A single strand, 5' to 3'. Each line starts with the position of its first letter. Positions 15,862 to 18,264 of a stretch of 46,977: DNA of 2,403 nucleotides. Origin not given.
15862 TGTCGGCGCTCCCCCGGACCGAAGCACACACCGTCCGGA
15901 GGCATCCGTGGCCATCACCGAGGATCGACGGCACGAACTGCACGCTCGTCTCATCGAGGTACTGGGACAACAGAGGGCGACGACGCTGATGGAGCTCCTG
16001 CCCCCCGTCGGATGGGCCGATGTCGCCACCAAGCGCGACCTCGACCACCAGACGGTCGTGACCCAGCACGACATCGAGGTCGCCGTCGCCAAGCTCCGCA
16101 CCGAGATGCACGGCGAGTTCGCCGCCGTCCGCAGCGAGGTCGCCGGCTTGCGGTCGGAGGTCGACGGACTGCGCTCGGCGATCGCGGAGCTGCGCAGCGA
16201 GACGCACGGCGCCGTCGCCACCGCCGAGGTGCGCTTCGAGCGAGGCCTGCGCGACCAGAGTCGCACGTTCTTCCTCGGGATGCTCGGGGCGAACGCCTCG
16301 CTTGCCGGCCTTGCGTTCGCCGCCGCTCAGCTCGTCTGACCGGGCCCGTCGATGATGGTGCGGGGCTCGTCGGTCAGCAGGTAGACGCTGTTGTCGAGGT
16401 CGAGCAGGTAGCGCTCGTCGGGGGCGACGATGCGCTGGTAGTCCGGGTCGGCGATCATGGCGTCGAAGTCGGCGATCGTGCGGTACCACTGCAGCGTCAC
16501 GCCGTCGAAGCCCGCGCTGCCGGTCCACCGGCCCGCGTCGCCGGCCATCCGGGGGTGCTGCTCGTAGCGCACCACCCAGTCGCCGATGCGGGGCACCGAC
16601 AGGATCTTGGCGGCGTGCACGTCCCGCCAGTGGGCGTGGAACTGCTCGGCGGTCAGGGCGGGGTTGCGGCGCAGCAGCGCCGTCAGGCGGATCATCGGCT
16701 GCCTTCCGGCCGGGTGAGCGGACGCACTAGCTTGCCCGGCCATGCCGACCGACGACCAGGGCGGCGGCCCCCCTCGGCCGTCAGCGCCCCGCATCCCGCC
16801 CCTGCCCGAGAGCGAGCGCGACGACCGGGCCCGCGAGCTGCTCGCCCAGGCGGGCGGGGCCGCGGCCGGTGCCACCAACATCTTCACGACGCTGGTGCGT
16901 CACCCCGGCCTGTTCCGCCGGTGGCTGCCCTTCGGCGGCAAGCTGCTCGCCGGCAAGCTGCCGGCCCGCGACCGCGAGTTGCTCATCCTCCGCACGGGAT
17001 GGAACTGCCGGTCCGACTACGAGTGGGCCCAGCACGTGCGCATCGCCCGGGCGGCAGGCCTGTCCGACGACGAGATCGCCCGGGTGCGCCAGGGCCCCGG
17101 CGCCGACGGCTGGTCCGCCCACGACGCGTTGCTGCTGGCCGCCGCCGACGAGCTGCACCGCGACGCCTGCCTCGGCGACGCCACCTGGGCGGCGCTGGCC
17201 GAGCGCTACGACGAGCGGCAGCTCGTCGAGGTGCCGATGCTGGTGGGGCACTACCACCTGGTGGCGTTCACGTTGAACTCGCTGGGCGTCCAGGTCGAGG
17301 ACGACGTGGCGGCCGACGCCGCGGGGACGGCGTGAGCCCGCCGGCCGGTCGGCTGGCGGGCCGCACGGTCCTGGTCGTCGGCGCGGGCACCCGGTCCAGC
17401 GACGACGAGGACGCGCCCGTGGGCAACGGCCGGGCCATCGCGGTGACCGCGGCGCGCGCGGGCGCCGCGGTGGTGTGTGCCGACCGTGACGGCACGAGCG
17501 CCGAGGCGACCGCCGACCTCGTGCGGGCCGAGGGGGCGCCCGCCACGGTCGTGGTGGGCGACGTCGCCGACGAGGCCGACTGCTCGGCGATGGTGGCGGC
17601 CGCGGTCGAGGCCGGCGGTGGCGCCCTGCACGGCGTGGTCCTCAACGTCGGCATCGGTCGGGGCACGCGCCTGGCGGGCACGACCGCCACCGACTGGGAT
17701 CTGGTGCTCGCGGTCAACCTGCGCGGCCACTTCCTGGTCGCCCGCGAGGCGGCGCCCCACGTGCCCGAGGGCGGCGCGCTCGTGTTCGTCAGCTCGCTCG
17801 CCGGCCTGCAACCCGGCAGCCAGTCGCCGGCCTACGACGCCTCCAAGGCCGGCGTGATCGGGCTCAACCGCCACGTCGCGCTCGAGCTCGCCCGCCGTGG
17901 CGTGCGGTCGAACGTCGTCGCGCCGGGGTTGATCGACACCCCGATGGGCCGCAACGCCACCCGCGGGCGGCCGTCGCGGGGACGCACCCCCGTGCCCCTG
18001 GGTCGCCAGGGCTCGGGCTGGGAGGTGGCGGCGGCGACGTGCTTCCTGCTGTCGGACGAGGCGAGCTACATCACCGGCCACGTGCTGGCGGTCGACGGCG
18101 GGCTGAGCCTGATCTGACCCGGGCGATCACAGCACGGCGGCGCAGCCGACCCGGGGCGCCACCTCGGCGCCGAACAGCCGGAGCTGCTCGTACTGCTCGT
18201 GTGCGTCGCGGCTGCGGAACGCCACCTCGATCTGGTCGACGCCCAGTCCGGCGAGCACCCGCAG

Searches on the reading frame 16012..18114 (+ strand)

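Call 11: search_protein_families(library=pfam, proteins=[window:16012-18114:+])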
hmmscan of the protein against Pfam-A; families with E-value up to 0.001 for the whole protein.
window:16012-18114:+ (701 aa): 4 families
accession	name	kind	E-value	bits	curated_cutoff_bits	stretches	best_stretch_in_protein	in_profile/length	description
PF13561.12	adh_short_C2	-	2.6e-56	191.3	27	1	473-699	9-236/236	Enoyl-(Acyl carrier protein) reductase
PF00106.31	adh_short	-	1.1e-40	139.7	26.6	1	471-651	11-192/195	short chain dehydrogenase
PF08659.16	KR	-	1.7e-07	31.7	22.6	1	476-611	16-152/180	KR domain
PF23441.1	SDR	-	0.00071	19.5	27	1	567-700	120-257/258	SDR-like rossmann domain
